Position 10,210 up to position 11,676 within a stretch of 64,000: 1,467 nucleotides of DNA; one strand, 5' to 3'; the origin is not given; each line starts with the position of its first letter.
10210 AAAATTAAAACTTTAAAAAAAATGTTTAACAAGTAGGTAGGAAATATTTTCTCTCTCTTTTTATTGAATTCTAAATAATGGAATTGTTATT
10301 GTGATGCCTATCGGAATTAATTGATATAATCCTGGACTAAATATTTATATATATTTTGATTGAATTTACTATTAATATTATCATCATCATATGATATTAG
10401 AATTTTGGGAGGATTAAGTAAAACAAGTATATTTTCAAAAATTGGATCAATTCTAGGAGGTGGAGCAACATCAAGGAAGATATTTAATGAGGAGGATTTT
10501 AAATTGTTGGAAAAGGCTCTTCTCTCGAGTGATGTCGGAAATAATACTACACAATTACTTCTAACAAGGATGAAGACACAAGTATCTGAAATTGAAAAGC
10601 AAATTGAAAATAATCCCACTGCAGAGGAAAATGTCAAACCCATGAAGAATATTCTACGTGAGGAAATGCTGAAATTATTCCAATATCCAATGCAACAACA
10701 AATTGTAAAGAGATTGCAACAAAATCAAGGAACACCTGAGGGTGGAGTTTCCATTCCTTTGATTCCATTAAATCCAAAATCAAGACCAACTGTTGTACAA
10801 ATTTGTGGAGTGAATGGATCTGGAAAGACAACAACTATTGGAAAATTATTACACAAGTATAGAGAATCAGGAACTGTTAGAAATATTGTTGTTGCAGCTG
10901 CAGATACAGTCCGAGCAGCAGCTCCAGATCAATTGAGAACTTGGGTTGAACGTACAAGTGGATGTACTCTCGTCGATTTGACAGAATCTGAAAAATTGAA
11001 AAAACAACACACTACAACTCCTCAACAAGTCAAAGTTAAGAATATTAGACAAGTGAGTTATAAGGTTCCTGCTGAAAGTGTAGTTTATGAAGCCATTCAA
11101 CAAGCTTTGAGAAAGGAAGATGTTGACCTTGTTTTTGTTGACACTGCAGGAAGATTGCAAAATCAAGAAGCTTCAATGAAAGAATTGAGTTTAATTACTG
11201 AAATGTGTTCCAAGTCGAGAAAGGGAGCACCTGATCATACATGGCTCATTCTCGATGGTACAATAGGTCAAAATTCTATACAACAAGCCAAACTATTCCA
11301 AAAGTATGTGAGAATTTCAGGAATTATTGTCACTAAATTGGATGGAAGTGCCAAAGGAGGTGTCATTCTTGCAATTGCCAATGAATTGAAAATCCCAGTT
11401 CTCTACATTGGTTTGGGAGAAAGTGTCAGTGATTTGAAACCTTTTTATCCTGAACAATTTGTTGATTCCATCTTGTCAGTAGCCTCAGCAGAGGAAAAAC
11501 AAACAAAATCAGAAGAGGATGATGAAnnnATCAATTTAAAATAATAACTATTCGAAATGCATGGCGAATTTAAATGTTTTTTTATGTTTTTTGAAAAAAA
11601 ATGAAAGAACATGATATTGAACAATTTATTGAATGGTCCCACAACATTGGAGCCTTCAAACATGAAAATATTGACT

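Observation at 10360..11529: Bacterial-type FtsY in a eukaryotic nuclear genome, with an N-terminal extension but no SR-alpha SRX domain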

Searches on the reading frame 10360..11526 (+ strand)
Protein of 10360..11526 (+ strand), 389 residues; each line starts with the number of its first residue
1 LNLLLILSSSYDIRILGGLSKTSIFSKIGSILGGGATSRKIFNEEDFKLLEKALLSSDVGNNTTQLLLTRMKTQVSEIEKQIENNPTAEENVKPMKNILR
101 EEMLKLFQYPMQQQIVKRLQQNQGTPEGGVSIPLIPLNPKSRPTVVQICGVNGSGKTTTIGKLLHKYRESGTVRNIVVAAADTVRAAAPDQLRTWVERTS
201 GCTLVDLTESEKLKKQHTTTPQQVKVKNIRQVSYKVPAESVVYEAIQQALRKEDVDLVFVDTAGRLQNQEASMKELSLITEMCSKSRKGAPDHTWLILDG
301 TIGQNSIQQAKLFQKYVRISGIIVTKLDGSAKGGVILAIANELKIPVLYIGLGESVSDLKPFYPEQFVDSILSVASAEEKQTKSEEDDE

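Call 4: search_protein_families(library=pfam, proteins=[window:10360-11526:+], max_evalue=0.01)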
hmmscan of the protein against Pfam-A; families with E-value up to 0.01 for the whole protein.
window:10360-11526:+ (389 aa): 15 families
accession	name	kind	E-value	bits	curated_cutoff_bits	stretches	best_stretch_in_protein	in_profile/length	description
PF00448.28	SRP54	-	2.5e-60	203.9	22.7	2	216-372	47-195/196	SRP54-type protein, GTPase domain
PF13401.12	AAA_22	-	9.6e-07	29.6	27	1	144-288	6-114/130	AAA domain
PF04851.21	ResIII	-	4.3e-06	27.2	22.5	1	109-275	5-145/164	Type III restriction enzyme, res subunit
PF02881.24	SRP54_N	-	3.8e-05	24.2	22.4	1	27-89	4-61/75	SRP54-type protein, helical bundle domain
PF13245.12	AAA_19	-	4.7e-05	24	25.1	1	141-230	9-72/134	AAA domain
PF06414.18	Zeta_toxin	-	0.00019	21.4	22.3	1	139-190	12-60/199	Zeta toxin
PF03205.20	MobB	-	0.00023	21.5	26.6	1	145-232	1-87/133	Molybdopterin guanine dinucleotide synthesis protein B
PF20720.3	nSTAND3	-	0.00052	20.2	27.2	0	145-190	19-64/155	Novel STAND NTPase 3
PF13604.12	AAA_30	-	0.00055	20.2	27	1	144-270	19-104/191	AAA domain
PF05127.21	NAT10_TcmA_helicase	-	0.00095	19.5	22.7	1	151-266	5-101/176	RNA cytidine acetyltransferase NAT10/TcmA, helicase domain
PF03266.21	NTPase_1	-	0.0012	19.2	23.9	1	146-275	2-116/168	NTPase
PF10412.15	TrwB_AAD_bind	-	0.0017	17.7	20.5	1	131-177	3-48/387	Type IV secretion-system coupling protein DNA-binding domain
PF02492.25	cobW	-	0.0028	17.7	20.7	0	145-328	2-154/180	CobW/HypB/UreG, nucleotide-binding domain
PF00005.33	ABC_tran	-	0.0044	18.1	25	1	144-228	12-72/137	ABC transporter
PF13191.12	AAA_16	-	0.0073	17.3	32.6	0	141-213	22-91/167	AAA ATPase domain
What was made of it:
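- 10438..10626 (+): N domain (SRP54_N helical bundle), protein residues about 17-79. Pfam PF02881, E=3.8e-05 (call 4).
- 10783..11475 (+): G domain (SRP54-type GTPase), residues about 132-362. Pfam PF00448, E=2.5e-60, matched in two stretches (call 4).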

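Call 7: find_homologous_proteins(query=window:10402-11526:+, max_evalue=1e-10)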
Query window:10402-11526:+ (375 aa): 7988 proteins with E <= 1e-10 among 8000 candidates; the best 120 are listed.
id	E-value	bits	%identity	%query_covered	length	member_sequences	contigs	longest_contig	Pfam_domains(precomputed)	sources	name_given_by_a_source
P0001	1.1e-201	687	100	85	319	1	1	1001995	PF13401.13,PF00448.29,PF04851.22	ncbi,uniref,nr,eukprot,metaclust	ncbi:predicted protein [Naegleria gruberi]|uniref:Predicted protein n=1 Tax=Naegleria gruberi TaxID=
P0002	3.5e-191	653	82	100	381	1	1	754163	PF02881.25,PF13401.13,PF00448.29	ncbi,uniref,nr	ncbi:hypothetical protein C9374_014496 [Naegleria lovaniensis]|uniref:SRP54-type proteins GTP-bindin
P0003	1.1e-190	651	83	99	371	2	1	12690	PF02881.25,PF13401.13,PF00448.29,PF04851.22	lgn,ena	-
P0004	5.9e-185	632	79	100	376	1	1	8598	PF02881.25,PF00448.29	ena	-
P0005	5.5e-167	573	71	99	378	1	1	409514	PF06414.19,PF02881.25,PF13604.13,PF00448.29,PF04851.22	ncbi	ncbi:hypothetical protein ABK040_006676 [Willaertia magna]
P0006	1.4e-59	220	46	78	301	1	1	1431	PF13245.13,PF00448.29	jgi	-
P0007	2.4e-54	203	37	95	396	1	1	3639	PF02881.25,PF00448.29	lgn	-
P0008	2.9e-54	203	37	94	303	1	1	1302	PF06414.19,PF02881.25,PF13604.13,PF00448.29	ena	-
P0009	4.3e-54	202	37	95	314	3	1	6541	PF06414.19,PF02881.25,PF13604.13,PF13401.13,PF00448.29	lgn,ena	-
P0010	2.3e-53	200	38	95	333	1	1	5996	PF02881.25,PF13604.13,PF13401.13,PF00448.29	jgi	jgi:fused signal recognition particle receptor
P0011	9.4e-53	198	36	96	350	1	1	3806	PF06414.19,PF02881.25,PF13604.13,PF00005.34,PF13207.13,PF13401.13,PF00448.29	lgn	-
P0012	1.5e-52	197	38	95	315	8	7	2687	PF02881.25,PF13604.13,PF00448.29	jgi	-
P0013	2.5e-52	196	47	62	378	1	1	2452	PF06414.19,PF02881.25,PF01656.30,PF13604.13,PF00448.29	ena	-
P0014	2.5e-52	196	46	62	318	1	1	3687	PF06414.19,PF02881.25,PF13604.13,PF13207.13,PF00448.29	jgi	-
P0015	5.6e-52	195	39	87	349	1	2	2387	PF02881.25,PF13604.13,PF00448.29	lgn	-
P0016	5.8e-52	195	38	95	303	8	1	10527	PF02881.25,PF13401.13,PF00448.29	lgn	-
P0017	9.1e-52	194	38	95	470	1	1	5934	PF02881.25,PF13604.13,PF00448.29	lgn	-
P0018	9.3e-52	194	40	87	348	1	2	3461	PF02881.25,PF13604.13,PF00448.29,PF13191.13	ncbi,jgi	jgi:fused signal recognition particle receptor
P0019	1.1e-51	194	36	95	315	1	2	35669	PF02881.25,PF13604.13,PF00448.29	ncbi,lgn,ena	-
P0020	1.2e-51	194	38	89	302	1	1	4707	PF06414.19,PF02881.25,PF13604.13,PF00448.29,PF25199.2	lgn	-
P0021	2.1e-51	193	38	95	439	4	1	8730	PF02881.25,PF01656.30,PF13604.13,PF00448.29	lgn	-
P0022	2.7e-51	193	37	96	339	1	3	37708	PF02881.25,PF01656.30,PF13604.13,PF00448.29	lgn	-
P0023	3.3e-51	193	48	62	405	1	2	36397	PF06414.19,PF02881.25,PF13604.13,PF00448.29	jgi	jgi:fused signal recognition particle receptor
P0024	3.5e-51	193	39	86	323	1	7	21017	PF02881.25,PF13604.13,PF13207.13,PF00448.29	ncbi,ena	-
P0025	3.6e-51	192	39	86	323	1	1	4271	PF02881.25,PF13604.13,PF13207.13,PF00448.29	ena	-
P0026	3.7e-51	192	38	89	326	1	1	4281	PF06414.19,PF02881.25,PF13604.13,PF13401.13,PF00448.29,PF25199.2,PF13191.13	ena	-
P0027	5.0e-51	192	38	95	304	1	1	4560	PF06414.19,PF02881.25,PF01656.30,PF13604.13,PF00448.29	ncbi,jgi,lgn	-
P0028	5.3e-51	192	39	86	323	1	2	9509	PF02881.25,PF13604.13,PF13207.13,PF00448.29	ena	-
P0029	5.4e-51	192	38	95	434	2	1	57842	PF02881.25,PF01656.30,PF13604.13,PF00448.29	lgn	-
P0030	6.0e-51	192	35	84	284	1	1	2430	PF13173.13,PF06414.19,PF02881.25,PF13604.13,PF13671.13,PF13401.13,PF00448.29,PF07728.21,PF25199.2,PF20720.4,PF13191.13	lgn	-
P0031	7.9e-51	191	37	95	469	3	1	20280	PF02881.25,PF13604.13,PF00448.29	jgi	jgi:fused signal recognition particle receptor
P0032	8.8e-51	191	38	95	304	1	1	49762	PF06414.19,PF02881.25,PF01656.30,PF13604.13,PF00448.29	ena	-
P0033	9.6e-51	191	38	95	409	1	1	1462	PF06414.19,PF02881.25,PF00448.29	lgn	-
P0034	1.1e-50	191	36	96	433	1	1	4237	PF06414.19,PF02881.25,PF00448.29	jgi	jgi:fused signal recognition particle receptor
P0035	1.2e-50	191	36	95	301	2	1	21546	PF02881.25,PF13401.13,PF00448.29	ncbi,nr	ncbi:MAG: signal recognition particle-docking protein FtsY [Chloroflexota bacterium]|nr:signal recog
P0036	1.3e-50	191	37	91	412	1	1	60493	PF02881.25,PF13604.13,PF00448.29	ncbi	-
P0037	1.4e-50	191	38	95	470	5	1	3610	PF02881.25,PF13604.13,PF13401.13,PF00448.29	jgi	jgi:fused signal recognition particle receptor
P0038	1.4e-50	191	39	88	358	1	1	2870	PF02881.25,PF13604.13,PF00005.34,PF13401.13,PF00448.29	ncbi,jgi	jgi:fused signal recognition particle receptor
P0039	1.5e-50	190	37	95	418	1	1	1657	PF06414.19,PF02881.25,PF00448.29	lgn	-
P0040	1.5e-50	190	39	86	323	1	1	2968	PF02881.25,PF13604.13,PF13207.13,PF00448.29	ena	-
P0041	1.7e-50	190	35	94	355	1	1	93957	PF02881.25,PF01656.30,PF00448.29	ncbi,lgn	-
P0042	1.8e-50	190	35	96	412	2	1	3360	PF02881.25,PF13604.13,PF00448.29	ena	-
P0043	2.0e-50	190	39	86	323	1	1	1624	PF02881.25,PF13604.13,PF13207.13,PF00448.29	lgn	-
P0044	2.0e-50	190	37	95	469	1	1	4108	PF02881.25,PF13604.13,PF13245.13,PF00448.29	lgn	-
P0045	2.0e-50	190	37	95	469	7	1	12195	PF02881.25,PF13604.13,PF00448.29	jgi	jgi:fused signal recognition particle receptor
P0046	2.1e-50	190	39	86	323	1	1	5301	PF02881.25,PF13604.13,PF13207.13,PF00448.29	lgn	-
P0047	2.1e-50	190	37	95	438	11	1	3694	PF02881.25,PF01656.30,PF13604.13,PF00448.29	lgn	-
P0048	2.7e-50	190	38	95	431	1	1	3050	PF02881.25,PF01656.30,PF13604.13,PF00448.29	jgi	jgi:fused signal recognition particle receptor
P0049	2.9e-50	189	36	96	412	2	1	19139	PF02881.25,PF13604.13,PF00448.29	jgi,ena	-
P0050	3.1e-50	189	38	86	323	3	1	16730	PF02881.25,PF13604.13,PF13207.13,PF00448.29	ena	-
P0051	3.1e-50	189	37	95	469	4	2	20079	PF02881.25,PF13604.13,PF00448.29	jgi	jgi:fused signal recognition particle receptor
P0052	3.4e-50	189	37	95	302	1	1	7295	PF02881.25,PF13604.13,PF13401.13,PF00448.29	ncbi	-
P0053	3.5e-50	189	38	95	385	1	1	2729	PF02881.25,PF13604.13,PF13207.13,PF00448.29,PF25199.2,PF13191.13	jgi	jgi:fused signal recognition particle receptor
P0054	3.6e-50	189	44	62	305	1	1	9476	PF06414.19,PF02881.25,PF13604.13,PF13401.13,PF00448.29,PF25199.2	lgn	-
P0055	3.8e-50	189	37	95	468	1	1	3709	PF02881.25,PF13604.13,PF00448.29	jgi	jgi:fused signal recognition particle receptor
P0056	4.4e-50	189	38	85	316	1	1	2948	PF02881.25,PF13604.13,PF00448.29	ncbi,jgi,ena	-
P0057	4.6e-50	189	36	94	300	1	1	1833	PF02881.25,PF13604.13,PF13401.13,PF00448.29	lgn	-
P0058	4.8e-50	189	36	96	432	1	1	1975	PF06414.19,PF02881.25,PF00448.29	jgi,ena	-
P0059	5.1e-50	189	46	62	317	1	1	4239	PF06414.19,PF02881.25,PF13604.13,PF13401.13,PF00448.29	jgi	-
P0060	5.1e-50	189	37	94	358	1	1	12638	PF02881.25,PF13604.13,PF13401.13,PF00448.29,PF25199.2,PF13191.13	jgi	jgi:fused signal recognition particle receptor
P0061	5.1e-50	189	35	95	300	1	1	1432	PF06414.19,PF02881.25,PF13604.13,PF13245.13,PF13671.13,PF13401.13,PF00448.29,PF25199.2,PF13191.13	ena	-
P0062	6.7e-50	188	34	97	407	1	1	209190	PF02881.25,PF01656.30,PF13614.13,PF00448.29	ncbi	-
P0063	7.0e-50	188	35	96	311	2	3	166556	PF02881.25,PF13604.13,PF13401.13,PF00448.29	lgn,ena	-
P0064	7.2e-50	188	38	84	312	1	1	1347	PF06414.19,PF02881.25,PF13604.13,PF13207.13,PF13401.13,PF00448.29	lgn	-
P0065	7.6e-50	188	44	64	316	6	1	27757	PF13604.13,PF00448.29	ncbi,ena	-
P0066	7.8e-50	188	39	95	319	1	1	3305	PF06414.19,PF02881.25,PF13604.13,PF00005.34,PF13671.13,PF00448.29,PF13191.13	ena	-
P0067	8.2e-50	188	37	95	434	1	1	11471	PF02881.25,PF01656.30,PF13604.13,PF00448.29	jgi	jgi:fused signal recognition particle receptor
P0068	8.4e-50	188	35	96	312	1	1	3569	PF06414.19,PF02881.25,PF01656.30,PF13604.13,PF13245.13,PF13671.13,PF13401.13,PF00448.29,PF13191.13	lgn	-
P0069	8.5e-50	188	36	91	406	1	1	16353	PF02881.25,PF00448.29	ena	-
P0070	8.6e-50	188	38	95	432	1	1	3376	PF06414.19,PF02881.25,PF00448.29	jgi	jgi:fused signal recognition particle receptor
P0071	8.9e-50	188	45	66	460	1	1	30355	PF06414.19,PF02881.25,PF01656.30,PF13604.13,PF00515.35,PF13428.13,PF00448.29,PF13181.13,PF07719.24,PF25199.2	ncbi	ncbi:signal recognition particle-docking protein FtsY [Hydrogenivirga sp.]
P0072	9.2e-50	188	38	95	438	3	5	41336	PF02881.25,PF13604.13,PF00448.29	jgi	jgi:fused signal recognition particle receptor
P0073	9.6e-50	188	37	94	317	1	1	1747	PF06414.19,PF02881.25,PF13604.13,PF13245.13,PF13401.13,PF00448.29,PF25199.2,PF13191.13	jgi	jgi:fused signal recognition particle receptor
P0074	9.7e-50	188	37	91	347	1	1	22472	PF02881.25,PF01656.30,PF13604.13,PF00005.34,PF13401.13,PF00448.29,PF02702.24,PF20720.4,PF13191.13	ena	-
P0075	1.0e-49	188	38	95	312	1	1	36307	PF02881.25,PF13604.13,PF13401.13,PF00448.29,PF13191.13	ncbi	ncbi:MAG: hypothetical protein RLZZ242_53 [Bacteroidota bacterium]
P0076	1.0e-49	188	35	97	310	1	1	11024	PF02881.25,PF13604.13,PF13401.13,PF00448.29,PF13191.13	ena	-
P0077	1.1e-49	188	38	95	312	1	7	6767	PF02881.25,PF13604.13,PF13401.13,PF00448.29,PF13191.13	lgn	-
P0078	1.1e-49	188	37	95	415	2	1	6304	PF06414.19,PF02881.25,PF13207.13,PF00448.29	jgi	jgi:fused signal recognition particle receptor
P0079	1.2e-49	187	38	89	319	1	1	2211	PF02881.25,PF13604.13,PF13245.13,PF13401.13,PF00448.29,PF25199.2,PF13191.13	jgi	jgi:fused signal recognition particle receptor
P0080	1.2e-49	187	45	63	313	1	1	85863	PF06414.19,PF02881.25,PF13604.13,PF13671.13,PF13401.13,PF00448.29,PF25199.2,PF13191.13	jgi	jgi:fused signal recognition particle receptor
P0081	1.3e-49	187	37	85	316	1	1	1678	PF06414.19,PF02881.25,PF13604.13,PF00448.29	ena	-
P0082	1.3e-49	187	45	62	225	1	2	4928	PF13604.13,PF00448.29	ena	-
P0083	1.3e-49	187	40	61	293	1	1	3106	PF06414.19,PF02881.25,PF01656.30,PF13604.13,PF13671.13,PF00448.29,PF13191.13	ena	-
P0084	1.3e-49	187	36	95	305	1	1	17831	PF02881.25,PF01656.30,PF00448.29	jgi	jgi:fused signal recognition particle receptor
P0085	1.3e-49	187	44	63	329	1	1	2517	PF06414.19,PF02881.25,PF13604.13,PF13401.13,PF00448.29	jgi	jgi:fused signal recognition particle receptor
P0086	1.4e-49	187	35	93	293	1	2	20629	PF06414.19,PF02881.25,PF01656.30,PF13604.13,PF13671.13,PF00448.29,PF13191.13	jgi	jgi:fused signal recognition particle receptor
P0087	1.4e-49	187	39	85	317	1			PF06414.19,PF02881.25,PF13604.13,PF13671.13,PF00448.29,PF25199.2,PF13191.13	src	-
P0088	1.4e-49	187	47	63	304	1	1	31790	PF02881.25,PF01656.30,PF13604.13,PF00448.29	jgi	-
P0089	1.4e-49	187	37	95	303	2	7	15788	PF02881.25,PF13604.13,PF13401.13,PF00448.29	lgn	-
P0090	1.7e-49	187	43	63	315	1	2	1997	PF06414.19,PF02881.25,PF13604.13,PF13671.13,PF13401.13,PF00448.29,PF03308.23,PF25199.2,PF13191.13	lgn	-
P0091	1.7e-49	187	37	95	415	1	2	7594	PF06414.19,PF02881.25,PF00448.29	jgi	jgi:fused signal recognition particle receptor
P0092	1.8e-49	187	38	95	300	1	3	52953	PF02881.25,PF13401.13,PF00448.29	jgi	jgi:fused signal recognition particle receptor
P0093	1.8e-49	187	36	90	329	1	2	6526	PF06414.19,PF02881.25,PF13604.13,PF13245.13,PF13401.13,PF00448.29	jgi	jgi:fused signal recognition particle receptor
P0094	1.9e-49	187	46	63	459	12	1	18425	PF06414.19,PF02881.25,PF01656.30,PF00515.35,PF13401.13,PF13428.13,PF00448.29,PF13181.13,PF07719.24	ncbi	-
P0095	2.0e-49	187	37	88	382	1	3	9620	PF06414.19,PF02881.25,PF13604.13,PF00448.29,PF25199.2,PF13191.13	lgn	-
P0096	2.0e-49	187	36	95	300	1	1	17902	PF02881.25,PF01656.30,PF13604.13,PF13401.13,PF00448.29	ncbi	-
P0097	2.0e-49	187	36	95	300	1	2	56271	PF02881.25,PF01656.30,PF13604.13,PF13401.13,PF00448.29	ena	-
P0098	2.1e-49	187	38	85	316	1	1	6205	PF06414.19,PF02881.25,PF13604.13,PF00448.29,PF25199.2,PF13191.13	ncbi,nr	ncbi:MAG: signal recognition particle-docking protein FtsY [Acidobacteriaceae bacterium]|nr:signal r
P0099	2.2e-49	187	37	95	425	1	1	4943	PF06414.19,PF02881.25,PF13604.13,PF00448.29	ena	-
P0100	2.2e-49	187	36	95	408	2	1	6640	PF06414.19,PF02881.25,PF00448.29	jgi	-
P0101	2.2e-49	187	35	95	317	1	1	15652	PF02881.25,PF13604.13,PF00448.29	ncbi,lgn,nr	ncbi:MAG: signal recognition particle-docking protein FtsY [Ignavibacteriales bacterium]|nr:signal r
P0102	2.3e-49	187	38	88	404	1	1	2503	PF06414.19,PF02881.25,PF00448.29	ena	-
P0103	2.6e-49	186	40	77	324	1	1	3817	PF06414.19,PF02881.25,PF13604.13,PF13207.13,PF13401.13,PF00448.29,PF13191.13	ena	-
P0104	2.7e-49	186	38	95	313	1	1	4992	PF02881.25,PF13604.13,PF13401.13,PF00448.29,PF13191.13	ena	-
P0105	2.7e-49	186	45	63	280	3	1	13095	PF02881.25,PF13401.13,PF00448.29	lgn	-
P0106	2.7e-49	186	36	95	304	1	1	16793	PF02881.25,PF13401.13,PF00448.29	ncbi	-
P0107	2.7e-49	186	38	85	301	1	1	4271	PF02881.25,PF13604.13,PF13401.13,PF00448.29,PF25199.2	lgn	-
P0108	2.8e-49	186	44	66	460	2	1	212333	PF06414.19,PF02881.25,PF01656.30,PF13604.13,PF13428.13,PF00448.29,PF13181.13,PF07719.24,PF25199.2,PF13174.13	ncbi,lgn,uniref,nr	ncbi:signal recognition particle-docking protein FtsY [Hydrogenivirga sp. 128-5-R1-1]|uniref:signal 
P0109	2.8e-49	186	36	95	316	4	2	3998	PF02881.25,PF13604.13,PF00448.29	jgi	jgi:fused signal recognition particle receptor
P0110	2.8e-49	186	36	95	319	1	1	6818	PF02881.25,PF13604.13,PF13401.13,PF00448.29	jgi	jgi:fused signal recognition particle receptor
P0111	2.8e-49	186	36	85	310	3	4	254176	PF02881.25,PF13604.13,PF13401.13,PF00448.29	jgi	jgi:fused signal recognition particle receptor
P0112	2.8e-49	186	40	88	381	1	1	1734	PF02881.25,PF02492.26,PF13604.13,PF13401.13,PF00448.29,PF25199.2,PF13191.13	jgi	jgi:fused signal recognition particle receptor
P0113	2.9e-49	186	41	62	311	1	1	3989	PF02881.25,PF13604.13,PF13401.13,PF00448.29,PF13191.13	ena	-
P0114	3.0e-49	186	36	96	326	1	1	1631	PF02881.25,PF13604.13,PF13401.13,PF00448.29,PF13191.13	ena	-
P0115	3.0e-49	186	36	95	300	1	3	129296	PF02881.25,PF13401.13,PF00448.29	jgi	jgi:fused signal recognition particle receptor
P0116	3.1e-49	186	36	95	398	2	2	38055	PF02881.25,PF13604.13,PF13401.13,PF00448.29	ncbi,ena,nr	ncbi:MAG: signal recognition particle-docking protein FtsY [Myxococcales bacterium]|nr:signal recogn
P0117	3.2e-49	186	37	84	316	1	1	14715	PF02881.25,PF13604.13,PF00448.29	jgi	jgi:fused signal recognition particle receptor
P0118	3.2e-49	186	37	95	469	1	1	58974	PF02881.25,PF13604.13,PF00448.29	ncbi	ncbi:MAG: signal recognition particle-docking protein FtsY [Thermodesulfobacteriota bacterium]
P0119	3.4e-49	186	40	78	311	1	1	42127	PF02881.25,PF01656.30,PF13604.13,PF13401.13,PF00448.29,PF13191.13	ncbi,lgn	ncbi:MAG: signal recognition particle-docking protein FtsY [Planctomycetota bacterium]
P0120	3.5e-49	186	37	90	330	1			PF06414.19,PF02881.25,PF13604.13,PF13207.13,PF13401.13,PF00448.29,PF25199.2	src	-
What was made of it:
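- The top database hit is 'predicted protein [Naegleria gruberi]' at 100% identity (call 7). Outside Heterolobosea, the named database hits are bacterial FtsYs at 35-48% identity (call 7). Orthologues at 71-83% identity exist in four other heterolobosean sources (call 7).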

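Call 20: find_encoding_contigs(protein=P0002, flank=3000, max_places=2)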
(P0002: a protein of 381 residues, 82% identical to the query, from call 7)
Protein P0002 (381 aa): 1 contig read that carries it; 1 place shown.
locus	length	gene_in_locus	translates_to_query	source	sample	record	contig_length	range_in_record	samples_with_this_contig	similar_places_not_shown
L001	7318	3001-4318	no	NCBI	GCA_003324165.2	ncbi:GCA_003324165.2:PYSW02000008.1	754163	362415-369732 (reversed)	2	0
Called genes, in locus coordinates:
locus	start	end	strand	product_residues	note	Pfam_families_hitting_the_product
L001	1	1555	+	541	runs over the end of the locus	PF04376:ATE_N, PF04377:ATE_C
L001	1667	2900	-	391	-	PF00022:Actin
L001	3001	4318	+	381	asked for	PF13401:AAA_22 (faint), PF02881:SRP54_N (faint), PF00448:SRP54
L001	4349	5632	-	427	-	PF00254:FKBP_C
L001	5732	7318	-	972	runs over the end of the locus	PF00169:PH (faint), PF00616:RasGAP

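Call 21: find_encoding_contigs(protein=P0005, flank=3000, max_places=2)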
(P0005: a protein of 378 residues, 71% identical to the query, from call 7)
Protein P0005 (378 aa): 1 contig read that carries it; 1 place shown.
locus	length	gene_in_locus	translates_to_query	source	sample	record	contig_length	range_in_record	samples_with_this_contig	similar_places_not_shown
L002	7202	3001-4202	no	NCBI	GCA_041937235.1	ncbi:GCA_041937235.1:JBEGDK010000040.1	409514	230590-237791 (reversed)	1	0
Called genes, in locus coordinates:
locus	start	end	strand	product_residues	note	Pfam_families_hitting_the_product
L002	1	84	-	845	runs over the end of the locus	PF13896:Glyco_transf_49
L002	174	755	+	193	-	-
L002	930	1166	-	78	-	PF15795:Spec3 (weak)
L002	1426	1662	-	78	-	PF15795:Spec3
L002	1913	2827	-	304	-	PF13489:Methyltransf_23, PF13847:Methyltransf_31, PF08241:Methyltransf_11, PF08242:Methyltransf_12, PF13649:Methyltransf_25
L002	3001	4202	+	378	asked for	PF02881:SRP54_N (weak), PF04851:ResIII (weak), PF06414:Zeta_toxin (weak), PF00448:SRP54, PF13604:AAA_30 (weak), PF00448:SRP54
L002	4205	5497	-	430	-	PF00254:FKBP_C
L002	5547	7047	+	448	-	PF04031:Las1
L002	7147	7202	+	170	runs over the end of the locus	-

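Call 44: predict_structure(alignment_id=A2)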
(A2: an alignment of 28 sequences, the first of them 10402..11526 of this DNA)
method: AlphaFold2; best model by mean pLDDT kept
length: 375 residues; sequences in the alignment: 28
mean_pLDDT: 83.1   pTM: 0.83
mean pLDDT of the five models: 83.1, 81.0, 80.2, 80.1, 79.9
residues with pLDDT >= 90: 199; 70-90: 94; 50-70: 59; < 50: 23
segments of 3 or more residues with pLDDT < 50: 2-10, 21-23, 208-218
pLDDT, mean of each block of 10 residues (from residue 1): 48 52 66 92 93 96 92 86 94 91 81 60 85 92 95 89 94 89 96 71 54 48 92 95 93 69 92 95 93 90 93 79 94 93 92 87 60 68
secondary structure, 60 per line:
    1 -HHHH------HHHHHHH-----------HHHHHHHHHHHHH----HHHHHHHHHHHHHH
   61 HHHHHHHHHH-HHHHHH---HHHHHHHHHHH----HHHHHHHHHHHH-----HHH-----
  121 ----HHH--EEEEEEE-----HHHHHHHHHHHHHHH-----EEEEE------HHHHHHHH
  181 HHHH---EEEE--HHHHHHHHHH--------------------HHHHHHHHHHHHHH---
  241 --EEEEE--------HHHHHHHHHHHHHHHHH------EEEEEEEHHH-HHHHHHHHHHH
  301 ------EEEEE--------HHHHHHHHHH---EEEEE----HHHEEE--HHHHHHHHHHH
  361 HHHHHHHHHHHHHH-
elements in order: H2-5 H12-18 H30-42 H47-70 H72-77 H81-91 H96-107 E130-136 H142-156 E162-166 H173-184 E188-191 H194-203 H224-237 E243-247 H256-272 E279-285 H290-300 E307-311 H320-329 E333-337 E345-347 H350-374
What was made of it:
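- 10438..10626 (+): The model shows helices with pLDDT >90 (call 44).
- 10981..11070 (+): Insertion 2 in the G domain (residues 198-227, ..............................). It is shared by Naegleria and Willaertia. It is absent from bacterial FtsY and short or absent in Neovahlkampfia and Pharyngomonas mtFtsY. The model has pLDDT <50 here (call 44).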
